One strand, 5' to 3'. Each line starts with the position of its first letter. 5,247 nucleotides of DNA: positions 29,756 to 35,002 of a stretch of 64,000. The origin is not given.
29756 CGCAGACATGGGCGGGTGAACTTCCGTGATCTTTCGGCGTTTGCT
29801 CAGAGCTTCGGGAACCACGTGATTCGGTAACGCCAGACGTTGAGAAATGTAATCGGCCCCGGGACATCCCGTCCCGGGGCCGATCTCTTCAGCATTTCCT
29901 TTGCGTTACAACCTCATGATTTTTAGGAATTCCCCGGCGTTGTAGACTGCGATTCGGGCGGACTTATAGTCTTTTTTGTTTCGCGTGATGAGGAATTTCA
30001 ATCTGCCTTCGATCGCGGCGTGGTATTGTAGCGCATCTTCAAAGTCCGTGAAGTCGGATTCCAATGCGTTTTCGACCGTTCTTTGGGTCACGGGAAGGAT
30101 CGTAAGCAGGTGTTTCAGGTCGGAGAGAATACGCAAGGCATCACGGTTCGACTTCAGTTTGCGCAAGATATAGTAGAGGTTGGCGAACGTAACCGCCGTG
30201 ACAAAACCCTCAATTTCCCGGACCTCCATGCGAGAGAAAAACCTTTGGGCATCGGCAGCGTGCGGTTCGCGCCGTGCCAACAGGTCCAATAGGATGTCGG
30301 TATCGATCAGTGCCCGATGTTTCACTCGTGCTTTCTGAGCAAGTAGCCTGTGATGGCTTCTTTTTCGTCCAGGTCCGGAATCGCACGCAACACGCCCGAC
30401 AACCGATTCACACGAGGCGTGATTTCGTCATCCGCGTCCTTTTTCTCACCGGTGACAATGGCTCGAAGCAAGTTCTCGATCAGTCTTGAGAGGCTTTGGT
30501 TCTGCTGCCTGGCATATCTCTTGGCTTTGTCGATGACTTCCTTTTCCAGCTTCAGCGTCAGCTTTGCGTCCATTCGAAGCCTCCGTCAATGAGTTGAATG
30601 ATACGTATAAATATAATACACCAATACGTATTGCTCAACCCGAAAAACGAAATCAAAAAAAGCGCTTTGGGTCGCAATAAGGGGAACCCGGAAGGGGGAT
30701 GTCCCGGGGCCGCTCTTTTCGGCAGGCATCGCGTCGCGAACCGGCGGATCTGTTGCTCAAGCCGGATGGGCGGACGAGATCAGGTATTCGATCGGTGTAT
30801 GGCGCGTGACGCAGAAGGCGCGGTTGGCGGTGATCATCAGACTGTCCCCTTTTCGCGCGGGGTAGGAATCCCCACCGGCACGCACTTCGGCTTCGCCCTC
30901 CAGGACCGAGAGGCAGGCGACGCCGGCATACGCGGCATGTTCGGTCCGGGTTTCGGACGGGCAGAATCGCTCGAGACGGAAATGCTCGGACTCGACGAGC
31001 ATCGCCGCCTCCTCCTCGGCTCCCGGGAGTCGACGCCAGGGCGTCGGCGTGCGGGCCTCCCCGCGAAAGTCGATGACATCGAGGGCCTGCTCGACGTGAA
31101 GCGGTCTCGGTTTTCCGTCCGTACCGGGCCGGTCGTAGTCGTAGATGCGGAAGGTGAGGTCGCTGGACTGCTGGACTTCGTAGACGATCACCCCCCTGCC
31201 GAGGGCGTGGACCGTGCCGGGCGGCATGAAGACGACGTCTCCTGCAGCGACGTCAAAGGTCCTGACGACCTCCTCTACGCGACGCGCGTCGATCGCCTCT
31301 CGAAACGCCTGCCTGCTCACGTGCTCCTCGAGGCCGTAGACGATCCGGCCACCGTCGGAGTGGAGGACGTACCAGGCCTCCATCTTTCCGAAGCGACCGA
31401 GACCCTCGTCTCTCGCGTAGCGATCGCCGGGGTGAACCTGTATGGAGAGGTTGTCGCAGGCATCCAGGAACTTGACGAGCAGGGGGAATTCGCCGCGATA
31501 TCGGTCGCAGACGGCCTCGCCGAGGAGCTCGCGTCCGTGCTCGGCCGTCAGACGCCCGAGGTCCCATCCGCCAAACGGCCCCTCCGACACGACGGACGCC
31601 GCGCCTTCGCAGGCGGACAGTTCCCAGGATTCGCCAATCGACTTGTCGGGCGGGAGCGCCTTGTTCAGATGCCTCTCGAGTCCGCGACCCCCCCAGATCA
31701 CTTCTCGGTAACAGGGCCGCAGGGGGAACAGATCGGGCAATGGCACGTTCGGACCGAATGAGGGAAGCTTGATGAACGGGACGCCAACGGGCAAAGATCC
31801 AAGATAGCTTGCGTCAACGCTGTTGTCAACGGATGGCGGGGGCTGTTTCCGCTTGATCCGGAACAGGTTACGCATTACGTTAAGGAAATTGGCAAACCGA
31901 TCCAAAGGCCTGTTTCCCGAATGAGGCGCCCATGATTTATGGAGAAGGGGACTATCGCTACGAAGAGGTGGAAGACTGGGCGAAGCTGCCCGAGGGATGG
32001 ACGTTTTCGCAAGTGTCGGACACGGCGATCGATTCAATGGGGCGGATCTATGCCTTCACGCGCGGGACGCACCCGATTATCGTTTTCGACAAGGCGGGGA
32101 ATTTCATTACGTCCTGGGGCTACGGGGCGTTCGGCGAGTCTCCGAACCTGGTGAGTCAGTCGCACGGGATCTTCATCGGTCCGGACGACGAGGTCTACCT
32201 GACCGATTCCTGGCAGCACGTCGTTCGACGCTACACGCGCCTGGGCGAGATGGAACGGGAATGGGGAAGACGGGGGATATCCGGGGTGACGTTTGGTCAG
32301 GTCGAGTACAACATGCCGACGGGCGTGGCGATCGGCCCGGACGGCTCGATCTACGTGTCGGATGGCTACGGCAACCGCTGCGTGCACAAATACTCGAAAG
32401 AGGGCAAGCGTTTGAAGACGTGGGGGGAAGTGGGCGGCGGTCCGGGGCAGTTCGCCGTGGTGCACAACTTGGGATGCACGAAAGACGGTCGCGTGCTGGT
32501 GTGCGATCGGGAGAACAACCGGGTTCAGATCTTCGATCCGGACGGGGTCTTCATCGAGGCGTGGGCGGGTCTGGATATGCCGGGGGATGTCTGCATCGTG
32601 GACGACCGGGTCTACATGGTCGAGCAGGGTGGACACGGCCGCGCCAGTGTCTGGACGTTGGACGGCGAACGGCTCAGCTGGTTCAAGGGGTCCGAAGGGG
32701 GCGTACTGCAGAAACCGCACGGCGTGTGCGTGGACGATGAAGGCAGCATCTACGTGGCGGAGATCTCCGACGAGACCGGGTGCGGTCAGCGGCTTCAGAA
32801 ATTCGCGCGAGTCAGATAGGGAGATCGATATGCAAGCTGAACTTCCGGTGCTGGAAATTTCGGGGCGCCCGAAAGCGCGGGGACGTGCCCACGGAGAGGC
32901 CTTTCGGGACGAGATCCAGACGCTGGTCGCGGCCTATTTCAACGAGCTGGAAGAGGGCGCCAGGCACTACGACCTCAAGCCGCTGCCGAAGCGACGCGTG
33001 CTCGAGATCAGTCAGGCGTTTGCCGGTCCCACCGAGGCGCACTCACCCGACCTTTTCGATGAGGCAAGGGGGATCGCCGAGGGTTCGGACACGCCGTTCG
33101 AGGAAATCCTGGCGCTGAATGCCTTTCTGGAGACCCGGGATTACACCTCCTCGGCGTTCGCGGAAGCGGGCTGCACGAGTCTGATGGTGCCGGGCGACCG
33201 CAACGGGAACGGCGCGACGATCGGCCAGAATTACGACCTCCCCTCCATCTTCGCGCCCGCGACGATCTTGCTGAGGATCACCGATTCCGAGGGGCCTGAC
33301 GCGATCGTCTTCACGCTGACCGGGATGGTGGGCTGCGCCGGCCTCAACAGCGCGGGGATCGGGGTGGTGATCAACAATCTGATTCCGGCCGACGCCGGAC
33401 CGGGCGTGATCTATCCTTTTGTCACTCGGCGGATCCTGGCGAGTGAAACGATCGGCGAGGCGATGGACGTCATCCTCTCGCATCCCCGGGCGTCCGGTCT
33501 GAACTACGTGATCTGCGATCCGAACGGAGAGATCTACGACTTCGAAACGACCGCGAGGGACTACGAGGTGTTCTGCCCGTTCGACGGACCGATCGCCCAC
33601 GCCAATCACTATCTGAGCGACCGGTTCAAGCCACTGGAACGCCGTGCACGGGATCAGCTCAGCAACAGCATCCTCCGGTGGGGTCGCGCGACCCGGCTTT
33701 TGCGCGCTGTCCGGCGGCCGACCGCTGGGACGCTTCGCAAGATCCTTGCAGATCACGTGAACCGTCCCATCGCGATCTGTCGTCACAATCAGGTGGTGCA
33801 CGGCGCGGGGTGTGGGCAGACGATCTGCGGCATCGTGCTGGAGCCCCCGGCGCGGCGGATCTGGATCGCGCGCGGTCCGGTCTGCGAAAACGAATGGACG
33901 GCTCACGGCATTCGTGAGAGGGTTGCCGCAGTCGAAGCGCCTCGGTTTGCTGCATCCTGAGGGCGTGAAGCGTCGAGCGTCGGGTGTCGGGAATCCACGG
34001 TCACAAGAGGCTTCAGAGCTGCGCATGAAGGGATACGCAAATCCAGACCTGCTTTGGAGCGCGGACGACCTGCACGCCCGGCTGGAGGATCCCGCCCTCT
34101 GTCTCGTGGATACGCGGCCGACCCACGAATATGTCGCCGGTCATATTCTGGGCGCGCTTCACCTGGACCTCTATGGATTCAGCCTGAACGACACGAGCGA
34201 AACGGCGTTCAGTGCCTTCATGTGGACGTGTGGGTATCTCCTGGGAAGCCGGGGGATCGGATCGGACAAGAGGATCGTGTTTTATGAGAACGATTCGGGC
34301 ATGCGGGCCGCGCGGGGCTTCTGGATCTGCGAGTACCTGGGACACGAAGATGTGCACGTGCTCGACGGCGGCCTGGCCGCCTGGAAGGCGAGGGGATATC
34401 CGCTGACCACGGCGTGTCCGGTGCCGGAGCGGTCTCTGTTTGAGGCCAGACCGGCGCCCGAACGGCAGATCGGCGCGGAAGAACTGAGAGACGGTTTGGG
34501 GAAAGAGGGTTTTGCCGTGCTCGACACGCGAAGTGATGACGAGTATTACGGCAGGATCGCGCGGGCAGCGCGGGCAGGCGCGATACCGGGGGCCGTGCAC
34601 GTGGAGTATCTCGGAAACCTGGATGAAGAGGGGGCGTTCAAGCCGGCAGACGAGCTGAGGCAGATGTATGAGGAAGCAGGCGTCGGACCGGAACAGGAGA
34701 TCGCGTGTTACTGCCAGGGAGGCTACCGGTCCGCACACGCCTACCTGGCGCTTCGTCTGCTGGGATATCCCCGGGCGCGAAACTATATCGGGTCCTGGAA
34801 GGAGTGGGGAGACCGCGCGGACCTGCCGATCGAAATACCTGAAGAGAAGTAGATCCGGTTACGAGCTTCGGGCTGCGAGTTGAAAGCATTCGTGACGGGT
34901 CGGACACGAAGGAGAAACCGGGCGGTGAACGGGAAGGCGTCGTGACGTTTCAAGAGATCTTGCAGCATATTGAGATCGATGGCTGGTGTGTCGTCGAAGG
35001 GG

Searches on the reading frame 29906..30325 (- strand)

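Call 43: search_protein_families(library=pfam, proteins=[window:29906-30325:-], max_evalue=0.01)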
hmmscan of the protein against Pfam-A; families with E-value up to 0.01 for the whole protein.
window:29906-30325:- (139 aa): 2 families
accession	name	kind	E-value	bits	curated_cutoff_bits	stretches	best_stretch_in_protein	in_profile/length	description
PF13470.12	PIN_3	-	5.9e-23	82.3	27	1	4-118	1-115/115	PIN domain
PF01850.27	PIN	-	2e-09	38.5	23.6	1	6-118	2-113/120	PIN domain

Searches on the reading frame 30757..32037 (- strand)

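Call 88: search_protein_families(library=pfam, proteins=[window:30757-32037:-], max_evalue=0.00001)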
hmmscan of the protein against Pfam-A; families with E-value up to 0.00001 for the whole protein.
window:30757-32037:- (426 aa): 3 families
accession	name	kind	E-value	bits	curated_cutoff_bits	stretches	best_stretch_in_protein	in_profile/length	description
PF20511.4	PMI_typeI_cat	-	1.3e-11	45.2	22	1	103-208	1-107/143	Phosphomannose isomerase type I, catalytic domain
PF07883.17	Cupin_2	-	1.7e-08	34.5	27.2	0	372-413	18-59/70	Cupin domain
PF21621.3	MPI_cupin_dom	-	6.4e-06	26.5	27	0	347-405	5-62/79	Mannose-6-phosphate isomerase, cupin domain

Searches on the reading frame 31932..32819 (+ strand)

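Call 88: search_protein_families(library=pfam, proteins=[window:31932-32819:+], max_evalue=0.00001)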
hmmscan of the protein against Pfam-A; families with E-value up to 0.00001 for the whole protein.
window:31932-32819:+ (295 aa): 3 families
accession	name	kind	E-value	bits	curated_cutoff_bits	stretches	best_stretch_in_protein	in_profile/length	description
PF01436.27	NHL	-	1.3e-25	88.6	20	1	127-154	2-28/28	NHL repeat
PF08450.18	SGL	-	1.2e-09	38.6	26.3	0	12-164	71-220/246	SMP-30/Gluconolactonase/LRE-like region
PF17170.10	DUF5128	-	4.3e-06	26.6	22.9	0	137-205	53-121/321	6-bladed beta-propeller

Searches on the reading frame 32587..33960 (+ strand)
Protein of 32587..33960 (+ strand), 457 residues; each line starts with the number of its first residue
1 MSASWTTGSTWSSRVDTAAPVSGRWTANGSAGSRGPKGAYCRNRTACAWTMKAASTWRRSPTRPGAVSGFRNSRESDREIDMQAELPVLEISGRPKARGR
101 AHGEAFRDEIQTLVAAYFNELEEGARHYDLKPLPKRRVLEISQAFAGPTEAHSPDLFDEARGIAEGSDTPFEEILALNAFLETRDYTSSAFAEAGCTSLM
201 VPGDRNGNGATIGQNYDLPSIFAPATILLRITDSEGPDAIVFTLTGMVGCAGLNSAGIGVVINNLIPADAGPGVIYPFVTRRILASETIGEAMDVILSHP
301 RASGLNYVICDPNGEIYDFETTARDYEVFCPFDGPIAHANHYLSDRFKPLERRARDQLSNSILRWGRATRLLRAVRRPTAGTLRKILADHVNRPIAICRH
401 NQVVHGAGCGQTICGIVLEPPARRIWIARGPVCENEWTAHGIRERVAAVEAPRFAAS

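Call 88: search_protein_families(library=pfam, proteins=[window:32587-33960:+], max_evalue=0.00001)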
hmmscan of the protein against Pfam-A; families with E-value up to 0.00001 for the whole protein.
window:32587-33960:+ (457 aa): 1 family
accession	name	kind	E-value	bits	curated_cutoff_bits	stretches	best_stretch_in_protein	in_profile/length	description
PF03417.21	AAT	-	1.4e-21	77.7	23.2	1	206-428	3-219/225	Acyl-coenzyme A:6-aminopenicillanic acid acyl-transferase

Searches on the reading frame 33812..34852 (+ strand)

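Call 88: search_protein_families(library=pfam, proteins=[window:33812-34852:+], max_evalue=0.00001)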
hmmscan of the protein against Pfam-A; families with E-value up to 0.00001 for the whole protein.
window:33812-34852:+ (346 aa): 1 family
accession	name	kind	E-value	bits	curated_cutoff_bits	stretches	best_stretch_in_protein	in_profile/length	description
PF00581.25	Rhodanese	-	3.1e-38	130.7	22.2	2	222-333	2-100/102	Rhodanese-like domain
